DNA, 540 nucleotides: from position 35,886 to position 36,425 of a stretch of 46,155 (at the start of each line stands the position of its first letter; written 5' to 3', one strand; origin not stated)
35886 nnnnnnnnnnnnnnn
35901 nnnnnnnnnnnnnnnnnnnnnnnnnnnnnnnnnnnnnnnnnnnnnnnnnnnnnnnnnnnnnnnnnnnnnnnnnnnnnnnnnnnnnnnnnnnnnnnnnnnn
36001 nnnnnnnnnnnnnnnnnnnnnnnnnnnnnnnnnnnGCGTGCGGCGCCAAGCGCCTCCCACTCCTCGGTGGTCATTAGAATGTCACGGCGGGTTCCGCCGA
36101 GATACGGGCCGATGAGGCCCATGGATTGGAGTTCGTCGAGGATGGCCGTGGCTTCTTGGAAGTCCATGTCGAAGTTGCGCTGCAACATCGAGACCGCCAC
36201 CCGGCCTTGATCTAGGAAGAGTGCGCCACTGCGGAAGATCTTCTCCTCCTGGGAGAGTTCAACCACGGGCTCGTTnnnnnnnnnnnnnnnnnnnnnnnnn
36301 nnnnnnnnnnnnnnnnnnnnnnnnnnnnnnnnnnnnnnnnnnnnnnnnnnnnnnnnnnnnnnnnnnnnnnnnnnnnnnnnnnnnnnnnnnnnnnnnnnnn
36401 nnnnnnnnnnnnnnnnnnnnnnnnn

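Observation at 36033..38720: FtsK paralogue with no motor, translationally coupled to canonical ftsK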

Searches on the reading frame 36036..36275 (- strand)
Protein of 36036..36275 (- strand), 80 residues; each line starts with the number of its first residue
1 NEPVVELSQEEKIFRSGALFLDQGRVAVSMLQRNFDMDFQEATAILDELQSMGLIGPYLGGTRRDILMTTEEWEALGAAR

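Call 8: find_homologous_proteins(query=window:36036-36275:-, max_evalue=0.001)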
Query seq(80 aa) (80 aa): 19 proteins with E <= 0.001 among 19 candidates.
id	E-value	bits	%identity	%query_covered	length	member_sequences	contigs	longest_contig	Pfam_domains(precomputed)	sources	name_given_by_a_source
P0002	3.0e-41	156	95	99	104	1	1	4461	PF09397.17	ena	-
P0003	1.4e-38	147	92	96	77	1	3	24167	PF09397.17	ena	-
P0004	3.9e-36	140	85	100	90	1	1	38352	PF09397.17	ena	-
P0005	6.7e-26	107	70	76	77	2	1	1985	PF09397.17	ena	-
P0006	1.1e-22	97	69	86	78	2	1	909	PF09397.17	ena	-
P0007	3.3e-20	89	58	95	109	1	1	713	PF09397.17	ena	-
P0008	3.4e-20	89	58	91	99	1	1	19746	PF09397.17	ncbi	-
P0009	3.9e-20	89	69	73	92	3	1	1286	PF09397.17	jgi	jgi:S-DNA-T family DNA segregation ATPase FtsK/SpoIIIE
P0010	5.7e-20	88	61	89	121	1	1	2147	PF09397.17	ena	-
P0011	7.4e-20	88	70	71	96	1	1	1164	PF09397.17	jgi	-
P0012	3.5e-19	86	72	71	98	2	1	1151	PF09397.17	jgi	-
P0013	4.7e-19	86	62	85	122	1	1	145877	PF09397.17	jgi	jgi:S-DNA-T family DNA segregation ATPase FtsK/SpoIIIE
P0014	6.6e-19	85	70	71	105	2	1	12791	PF09397.17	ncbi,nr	ncbi:MAG: hypothetical protein HZA53_05840 [Planctomycetes bacterium]|nr:hypothetical protein [Planc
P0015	7.0e-19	85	55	95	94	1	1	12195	PF09397.17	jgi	jgi:S-DNA-T family DNA segregation ATPase FtsK/SpoIIIE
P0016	2.7e-18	83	65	78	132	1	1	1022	PF09397.17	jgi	jgi:S-DNA-T family DNA segregation ATPase FtsK/SpoIIIE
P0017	2.9e-18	83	70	71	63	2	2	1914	PF09397.17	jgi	jgi:S-DNA-T family DNA segregation ATPase FtsK/SpoIIIE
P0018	2.7e-17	80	61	76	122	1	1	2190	PF09397.17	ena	-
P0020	1.5e-16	78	64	73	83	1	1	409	PF09397.17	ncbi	-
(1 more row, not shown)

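Call 11: find_encoding_contigs(protein=P0004, flank=10000, max_places=3)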
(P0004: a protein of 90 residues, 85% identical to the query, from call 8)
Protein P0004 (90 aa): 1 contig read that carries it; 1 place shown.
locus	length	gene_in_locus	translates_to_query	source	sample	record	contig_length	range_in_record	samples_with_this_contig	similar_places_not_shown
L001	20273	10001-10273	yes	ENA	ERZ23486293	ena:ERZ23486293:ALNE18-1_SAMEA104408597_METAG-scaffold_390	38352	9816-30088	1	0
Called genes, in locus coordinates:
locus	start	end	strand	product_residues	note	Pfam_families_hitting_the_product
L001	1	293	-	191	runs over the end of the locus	PF13023:HD_3, PF12917:YfbR-like, PF01966:HD (faint)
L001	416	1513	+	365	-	PF00793:DAHP_synth_1, PF03102:NeuB (weak)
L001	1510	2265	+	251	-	PF00121:TIM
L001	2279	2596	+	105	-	PF03840:SecG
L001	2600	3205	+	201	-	PF00156:Pribosyltran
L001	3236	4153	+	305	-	PF03755:YicC-like_N, PF08340:YicC-like_C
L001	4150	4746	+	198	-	PF13401:AAA_22 (weak), PF00625:Guanylate_kin, PF13671:AAA_33 (faint)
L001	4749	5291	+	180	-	PF02441:Flavoprotein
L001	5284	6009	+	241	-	PF04127:DFP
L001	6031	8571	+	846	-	-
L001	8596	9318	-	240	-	-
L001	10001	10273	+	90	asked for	PF09397:FtsK_gamma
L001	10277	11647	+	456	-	PF00919:UPF0004, PF04055:Radical_SAM, PF18693:TRAM_2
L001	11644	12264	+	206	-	PF01066:CDP-OH_P_transf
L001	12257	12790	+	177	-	PF04608:PgpA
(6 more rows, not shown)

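Call 12: find_encoding_contigs(protein=P0013, flank=10000, max_places=3)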
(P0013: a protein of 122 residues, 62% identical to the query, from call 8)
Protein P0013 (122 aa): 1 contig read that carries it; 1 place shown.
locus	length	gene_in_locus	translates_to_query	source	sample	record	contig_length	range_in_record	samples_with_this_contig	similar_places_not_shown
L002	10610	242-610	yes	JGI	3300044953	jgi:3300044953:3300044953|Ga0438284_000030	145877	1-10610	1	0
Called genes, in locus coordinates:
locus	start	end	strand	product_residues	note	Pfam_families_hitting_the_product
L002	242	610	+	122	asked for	PF09397:FtsK_gamma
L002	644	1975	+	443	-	PF00919:UPF0004, PF04055:Radical_SAM, PF18693:TRAM_2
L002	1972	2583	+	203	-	PF01066:CDP-OH_P_transf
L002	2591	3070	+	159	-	PF04608:PgpA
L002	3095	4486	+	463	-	PF07228:SpoIIE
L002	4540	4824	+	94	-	PF03819:MazG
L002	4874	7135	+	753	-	PF17764:PriA_3primeBD, PF00270:DEAD, PF04851:ResIII, PF00271:Helicase_C, PF18074:PriA_C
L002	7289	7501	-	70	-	-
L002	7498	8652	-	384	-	PF00988:CPSase_sm_chain, PF00117:GATase, PF07722:Peptidase_C26 (faint)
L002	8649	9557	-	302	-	PF00731:AIRC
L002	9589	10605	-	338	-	PF00814:TsaD, PF22521:HypF_C_2 (weak)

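Call 14: find_encoding_contigs(protein=P0003, flank=10000, max_places=3)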
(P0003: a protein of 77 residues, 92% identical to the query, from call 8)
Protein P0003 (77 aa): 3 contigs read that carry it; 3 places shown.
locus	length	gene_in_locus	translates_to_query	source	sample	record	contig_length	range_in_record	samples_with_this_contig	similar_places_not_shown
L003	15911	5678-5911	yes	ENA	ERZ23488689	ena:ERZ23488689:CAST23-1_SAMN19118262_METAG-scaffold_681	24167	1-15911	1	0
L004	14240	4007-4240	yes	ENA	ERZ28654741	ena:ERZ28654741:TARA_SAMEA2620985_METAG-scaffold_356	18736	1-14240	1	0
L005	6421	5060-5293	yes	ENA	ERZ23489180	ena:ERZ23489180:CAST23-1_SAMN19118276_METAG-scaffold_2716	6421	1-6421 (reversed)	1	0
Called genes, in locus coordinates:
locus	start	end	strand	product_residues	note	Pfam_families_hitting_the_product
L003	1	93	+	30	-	?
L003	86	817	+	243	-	PF04127:DFP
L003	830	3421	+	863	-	PF13491:FtsK_4TM, PF17854:FtsK_alpha, PF01580:FtsK_SpoIIIE, PF12846:AAA_10 (faint), PF09397:FtsK_gamma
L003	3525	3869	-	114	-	-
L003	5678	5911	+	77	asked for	PF09397:FtsK_gamma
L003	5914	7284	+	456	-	PF00919:UPF0004, PF04055:Radical_SAM, PF18693:TRAM_2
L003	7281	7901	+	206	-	PF01066:CDP-OH_P_transf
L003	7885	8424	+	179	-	PF04608:PgpA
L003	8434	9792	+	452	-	PF00672:HAMP, PF07228:SpoIIE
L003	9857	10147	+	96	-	PF03819:MazG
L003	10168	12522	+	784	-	PF17764:PriA_3primeBD, PF04851:ResIII, PF00270:DEAD, PF18319:Zn_ribbon_PriA (weak), PF00271:Helicase_C, PF18074:PriA_C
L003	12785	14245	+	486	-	-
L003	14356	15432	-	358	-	PF00988:CPSase_sm_chain, PF00117:GATase, PF07722:Peptidase_C26 (weak)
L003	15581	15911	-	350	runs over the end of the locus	PF00814:TsaD, PF22521:HypF_C_2 (weak)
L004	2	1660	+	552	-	?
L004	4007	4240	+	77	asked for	PF09397:FtsK_gamma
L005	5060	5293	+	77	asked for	PF09397:FtsK_gamma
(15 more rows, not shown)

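Call 15: find_encoding_contigs(protein=P0008, flank=10000, max_places=3)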
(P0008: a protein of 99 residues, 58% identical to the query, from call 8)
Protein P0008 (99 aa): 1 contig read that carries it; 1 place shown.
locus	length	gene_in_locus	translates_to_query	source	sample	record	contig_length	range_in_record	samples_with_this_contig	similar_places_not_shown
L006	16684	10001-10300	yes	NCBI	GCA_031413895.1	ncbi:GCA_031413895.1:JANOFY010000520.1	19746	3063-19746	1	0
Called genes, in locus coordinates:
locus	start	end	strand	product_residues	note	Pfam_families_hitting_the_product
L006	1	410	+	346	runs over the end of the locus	PF00793:DAHP_synth_1, PF03102:NeuB (weak)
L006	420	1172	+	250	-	PF00121:TIM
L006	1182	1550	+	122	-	PF03840:SecG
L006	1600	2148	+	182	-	PF00156:Pribosyltran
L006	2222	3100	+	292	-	PF03755:YicC-like_N, PF08340:YicC-like_C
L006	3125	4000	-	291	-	PF02498:Bro-N (weak)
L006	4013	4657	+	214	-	PF00625:Guanylate_kin, PF13671:AAA_33 (faint), PF13238:AAA_18 (faint)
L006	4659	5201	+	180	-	PF02441:Flavoprotein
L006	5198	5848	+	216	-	PF04127:DFP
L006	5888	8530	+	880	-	PF13491:FtsK_4TM, PF17854:FtsK_alpha, PF01580:FtsK_SpoIIIE, PF01935:DUF87 (faint), PF12846:AAA_10 (faint), PF09397:FtsK_gamma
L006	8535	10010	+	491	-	-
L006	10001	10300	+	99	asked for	PF09397:FtsK_gamma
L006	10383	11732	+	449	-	PF00919:UPF0004, PF04055:Radical_SAM, PF18693:TRAM_2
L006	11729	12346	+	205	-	PF01066:CDP-OH_P_transf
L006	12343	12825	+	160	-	PF04608:PgpA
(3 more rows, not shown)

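Call 16: find_encoding_contigs(protein=P0014, flank=10000, max_places=3)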
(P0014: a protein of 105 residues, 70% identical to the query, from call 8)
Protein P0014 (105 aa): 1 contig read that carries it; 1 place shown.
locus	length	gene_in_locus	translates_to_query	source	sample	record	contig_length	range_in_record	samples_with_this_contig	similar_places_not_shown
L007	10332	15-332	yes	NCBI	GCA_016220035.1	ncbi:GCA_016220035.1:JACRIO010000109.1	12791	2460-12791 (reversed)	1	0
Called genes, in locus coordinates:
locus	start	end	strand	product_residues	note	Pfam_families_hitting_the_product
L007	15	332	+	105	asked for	PF09397:FtsK_gamma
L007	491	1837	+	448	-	PF00919:UPF0004, PF04055:Radical_SAM, PF18693:TRAM_2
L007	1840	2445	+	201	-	PF01066:CDP-OH_P_transf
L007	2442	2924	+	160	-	PF04608:PgpA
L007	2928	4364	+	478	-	PF00672:HAMP, PF07228:SpoIIE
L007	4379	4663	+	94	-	PF03819:MazG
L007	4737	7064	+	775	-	PF17764:PriA_3primeBD, PF00270:DEAD, PF04851:ResIII, PF18319:Zn_ribbon_PriA (weak), PF00271:Helicase_C, PF18074:PriA_C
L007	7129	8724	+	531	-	-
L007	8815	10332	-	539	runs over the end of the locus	-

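Call 21: find_related_loci(query=A1, collection=genome_contigs, flank=6000)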
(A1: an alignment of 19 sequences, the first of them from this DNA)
Query A1 (80 aa) in genome_contigs; peptide patterns used: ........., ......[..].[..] (x = any residue, [..] = any of these).
136 stretches matched a pattern; 114 encode a relative of the query (tblastn E <= 1e-3); the best 80 are kept; 80 distinct loci.
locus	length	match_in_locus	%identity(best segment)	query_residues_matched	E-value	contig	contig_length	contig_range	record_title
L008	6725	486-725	91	1-80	2e-46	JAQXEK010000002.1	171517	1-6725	MAG: Planctomycetota bacterium isolate cluster4_bin.9 k119_58975, whole genome shotgun sequence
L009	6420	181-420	85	1-80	1e-43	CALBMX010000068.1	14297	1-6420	MAG TPA_asm: uncultured bacterium isolate ERR2206780_bin.130_CONCOCT_v1.1_MAG genome assembly, contig: ERZ890250.2348, w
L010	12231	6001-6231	65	3-75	5e-30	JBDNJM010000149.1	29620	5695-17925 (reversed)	MAG: Planctomycetota bacterium isolate metabat2.76_sub.ELB k141_1205882, whole genome shotgun sequence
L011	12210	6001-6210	69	11-79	2e-29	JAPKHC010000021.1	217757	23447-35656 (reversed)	MAG: Planctomycetota bacterium isolate PDA_C_MAG.29 MAG.29_21, whole genome shotgun sequence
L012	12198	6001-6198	71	10-75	2e-29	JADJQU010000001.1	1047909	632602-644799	MAG: Planctomycetota bacterium isolate Fred_18-Q3-R57-64_MAXAC.309 tig00002584-10-10461230, whole genome shotgun sequenc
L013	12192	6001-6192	67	11-74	3e-29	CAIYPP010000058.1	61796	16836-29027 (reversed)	MAG: uncultured planctomycete isolate LaPlata-b_bin-0967 genome assembly, contig: bin-0967:058/160, whole genome shotgun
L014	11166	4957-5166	66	11-79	3e-29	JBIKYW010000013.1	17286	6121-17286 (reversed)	MAG: Planctomycetota bacterium isolate ME2015-10-18_3300034355_group6_bin140 Rohwer_bin1769_scaffold_1202_c1, whole geno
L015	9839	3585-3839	60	2-79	1e-28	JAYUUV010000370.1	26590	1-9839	MAG: Planctomycetota bacterium isolate GL124_DN_concoct_187 GL124_DN_concoct_187_369, whole genome shotgun sequence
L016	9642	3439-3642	71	13-79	6e-29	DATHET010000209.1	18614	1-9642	MAG TPA_asm: Planctomycetota bacterium isolate SMAG_U12428 k141_288192, whole genome shotgun sequence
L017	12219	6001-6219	64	8-79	2e-28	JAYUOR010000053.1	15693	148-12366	MAG: Planctomycetota bacterium isolate GL103_UP_concoct_68 GL103_UP_concoct_68_52, whole genome shotgun sequence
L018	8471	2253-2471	64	8-79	2e-28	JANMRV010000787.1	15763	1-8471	MAG: Planctomycetota bacterium isolate SOY_30_concoct_206_sub SOY_30_k141_3249616, whole genome shotgun sequence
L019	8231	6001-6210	69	11-79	4e-28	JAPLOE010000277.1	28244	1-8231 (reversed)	MAG: Planctomycetota bacterium isolate LacPavin_0920_WC70_MAG_70_9 LacPavin_0920_WC70_scaffold_779085, whole genome shot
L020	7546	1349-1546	67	13-78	4e-28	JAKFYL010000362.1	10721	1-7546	MAG: Planctomycetota bacterium isolate ND5_Bin_60 ND5_0005615, whole genome shotgun sequence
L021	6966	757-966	64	11-79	4e-28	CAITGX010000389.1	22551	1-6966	MAG: uncultured planctomycete isolate Erken-D4_bin-1070 genome assembly, contig: bin-1070:389/487, whole genome shotgun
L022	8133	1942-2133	66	11-74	9e-28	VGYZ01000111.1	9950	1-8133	MAG: Planctomycetota bacterium isolate M_DeepCast_50m_m2_137 M_DeepCast_50m_m2_137_Ga0194121_10012389, whole genome shot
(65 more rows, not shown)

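Call 41: search_solved_structures(query=A1, max_evalue=0.01, show_alignments=3)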
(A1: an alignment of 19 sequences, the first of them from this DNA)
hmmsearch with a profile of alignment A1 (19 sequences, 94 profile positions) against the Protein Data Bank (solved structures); distinct sequences matched with E-value up to 0.01: 3.
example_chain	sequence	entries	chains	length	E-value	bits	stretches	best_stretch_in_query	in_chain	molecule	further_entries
2j5p_A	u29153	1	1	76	0.0028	20.8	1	25-70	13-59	DNA TRANSLOCASE FTSK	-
2j5o_A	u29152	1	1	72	0.0087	19.2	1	29-80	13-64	DNA TRANSLOCASE FTSK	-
2ve8_A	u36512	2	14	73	0.0092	19.1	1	30-80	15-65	DNA TRANSLOCASE FTSK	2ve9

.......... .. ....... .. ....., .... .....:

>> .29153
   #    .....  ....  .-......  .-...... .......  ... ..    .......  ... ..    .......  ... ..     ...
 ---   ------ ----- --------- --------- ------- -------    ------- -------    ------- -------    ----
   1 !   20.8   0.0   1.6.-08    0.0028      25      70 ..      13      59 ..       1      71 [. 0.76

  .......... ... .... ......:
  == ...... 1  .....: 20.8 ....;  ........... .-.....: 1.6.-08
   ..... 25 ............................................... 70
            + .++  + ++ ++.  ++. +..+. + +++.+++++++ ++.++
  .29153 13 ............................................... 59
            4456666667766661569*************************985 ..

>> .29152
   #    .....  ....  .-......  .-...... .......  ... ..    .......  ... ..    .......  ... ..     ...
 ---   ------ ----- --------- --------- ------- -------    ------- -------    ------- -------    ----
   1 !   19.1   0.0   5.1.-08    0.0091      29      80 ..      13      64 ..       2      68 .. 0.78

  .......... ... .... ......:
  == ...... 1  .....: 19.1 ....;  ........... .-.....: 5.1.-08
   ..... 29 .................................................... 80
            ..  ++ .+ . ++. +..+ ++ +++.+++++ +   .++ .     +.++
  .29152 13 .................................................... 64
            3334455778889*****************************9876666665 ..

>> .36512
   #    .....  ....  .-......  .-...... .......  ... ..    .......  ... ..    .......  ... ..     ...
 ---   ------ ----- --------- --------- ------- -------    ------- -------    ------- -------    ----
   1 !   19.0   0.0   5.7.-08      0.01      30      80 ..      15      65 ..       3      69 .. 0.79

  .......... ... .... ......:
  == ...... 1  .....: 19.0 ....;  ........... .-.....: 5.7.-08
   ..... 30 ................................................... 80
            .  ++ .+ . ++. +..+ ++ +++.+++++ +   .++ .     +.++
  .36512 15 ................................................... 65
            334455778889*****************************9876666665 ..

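Call 44: predict_structure(alignment_id=A1)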
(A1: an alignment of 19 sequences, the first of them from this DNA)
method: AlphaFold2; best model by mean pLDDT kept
length: 80 residues; sequences in the alignment: 19
mean_pLDDT: 89.1   pTM: 0.77
mean pLDDT of the five models: 89.1, 87.6, 85.3, 84.7, 83.9
residues with pLDDT >= 90: 58; 70-90: 16; 50-70: 4; < 50: 2
segments of 3 or more residues with pLDDT < 50: none
pLDDT, mean of each block of 10 residues (from residue 1): 66 95 94 94 96 90 87 90
secondary structure, 60 per line:
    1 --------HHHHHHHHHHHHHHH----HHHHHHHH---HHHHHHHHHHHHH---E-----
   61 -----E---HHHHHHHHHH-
elements in order: H9-23 H28-35 H39-51 H70-79

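Call 49: fold_search(model_id=the predicted structure, library=pdb)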
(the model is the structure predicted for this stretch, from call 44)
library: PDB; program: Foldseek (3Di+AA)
matches with E <= 10: 1792; with E <= 0.001: 0
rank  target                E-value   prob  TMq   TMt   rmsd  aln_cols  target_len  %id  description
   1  2j5p_MODEL_1_A        2.2e-03  1.00  0.64  0.72   1.5        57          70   16  E. coli FtsK gamma domain (released 2006-10-04)
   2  2ve8_D                5.6e-03  1.00  0.61  0.71   5.2        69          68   14  Xray structure of FtsK gamma domain (P. aeruginosa) (released 2008-09-09)
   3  2ve8_C                5.6e-03  1.00  0.59  0.75   5.3        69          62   16  Xray structure of FtsK gamma domain (P. aeruginosa) (released 2008-09-09)
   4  2ve8_B                6.4e-03  1.00  0.61  0.74   5.2        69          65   14  Xray structure of FtsK gamma domain (P. aeruginosa) (released 2008-09-09)
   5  2ve8_A                6.4e-03  1.00  0.61  0.72   5.2        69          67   14  Xray structure of FtsK gamma domain (P. aeruginosa) (released 2008-09-09)
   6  5f7q_E                7.3e-03  1.00  0.58  0.14   5.2        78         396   19  ROK repressor Lmo0178 from Listeria monocytogenes bound to operator (released 2016-09-07)
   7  2ve9_A                8.3e-03  1.00  0.63  0.79   4.8        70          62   14  Xray structure of KOPS bound gamma domain of FtsK (P. aeruginosa) (released 2008-09-09)
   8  5k5q_C                8.3e-03  1.00  0.59  0.54   4.2        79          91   14  Structure of AspA-DNA complex: novel centromere bindng protein-centromere complex (released 2016-06-01)
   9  2j5o_MODEL_1_A        8.9e-03  1.00  0.62  0.68   1.7        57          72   14  Pseudomonas aeruginosa FtsK gamma domain (released 2006-10-04)
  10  2ve8_G                1.0e-02  1.00  0.55  0.70   2.4        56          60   16  Xray structure of FtsK gamma domain (P. aeruginosa) (released 2008-09-09)
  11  2ve9_B                1.2e-02  1.00  0.66  0.85   1.4        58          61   14  Xray structure of KOPS bound gamma domain of FtsK (P. aeruginosa) (released 2008-09-09)
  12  3lmm_D                1.3e-02  1.00  0.61  0.10   2.2        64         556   23  Crystal Structure of the DIP2311 protein from Corynebacterium diphtheriae, Northeast Structural Genomics Consortium Ta (released 2010-02-16)
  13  5k5q_B                1.4e-02  1.00  0.60  0.54   4.1        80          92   18  Structure of AspA-DNA complex: novel centromere bindng protein-centromere complex (released 2016-06-01)
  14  3gw2                  1.6e-02  0.98  0.51  0.45   8.1        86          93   26  Crystal structure of possible transcriptional regulatory protein (fragment 1-100) from Mycobacterium bovis. Northeast St (released 2009-04-21)
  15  2ve9_F                1.7e-02  1.00  0.66  0.82   1.3        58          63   14  Xray structure of KOPS bound gamma domain of FtsK (P. aeruginosa) (released 2008-09-09)
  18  2ve8_E                2.1e-02  1.00  0.60  0.70   2.8        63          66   16  Xray structure of FtsK gamma domain (P. aeruginosa) (released 2008-09-09)
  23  2ve8_F                2.2e-02  1.00  0.60  0.71   2.7        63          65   16  Xray structure of FtsK gamma domain (P. aeruginosa) (released 2008-09-09)
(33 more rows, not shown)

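Call 50: search_protein_representatives(alignment_id=A1)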
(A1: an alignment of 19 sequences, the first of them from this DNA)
Query: 19 sequences, 94 profile positions. Proteins with E-value up to 0.001 (for the whole library): 6945; up to 1e-10: 498; up to 1e-30: 75. The best 150 are listed.
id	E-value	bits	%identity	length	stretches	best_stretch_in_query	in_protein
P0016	1.4e-40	153.2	-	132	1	1-93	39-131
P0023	1.8e-38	146.4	-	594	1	1-93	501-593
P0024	1.9e-38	146.4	-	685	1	1-93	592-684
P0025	1.9e-38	146.3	-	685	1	1-93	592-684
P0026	3.3e-38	145.6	-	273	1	1-93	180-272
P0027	8.5e-38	144.3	-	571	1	1-93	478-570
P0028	8.9e-38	144.2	-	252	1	1-93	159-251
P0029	9.5e-38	144.1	-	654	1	1-93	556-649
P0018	1.1e-37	144.0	-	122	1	1-92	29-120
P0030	1.9e-37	143.2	-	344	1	2-92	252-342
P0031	3.6e-37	142.3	-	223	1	4-93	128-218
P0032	4.7e-37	141.9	-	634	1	1-93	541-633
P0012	1.0e-36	140.8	-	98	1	1-93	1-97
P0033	1.4e-36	140.4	-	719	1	1-93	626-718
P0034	3.0e-36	139.3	-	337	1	1-93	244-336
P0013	3.5e-32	126.3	-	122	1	12-92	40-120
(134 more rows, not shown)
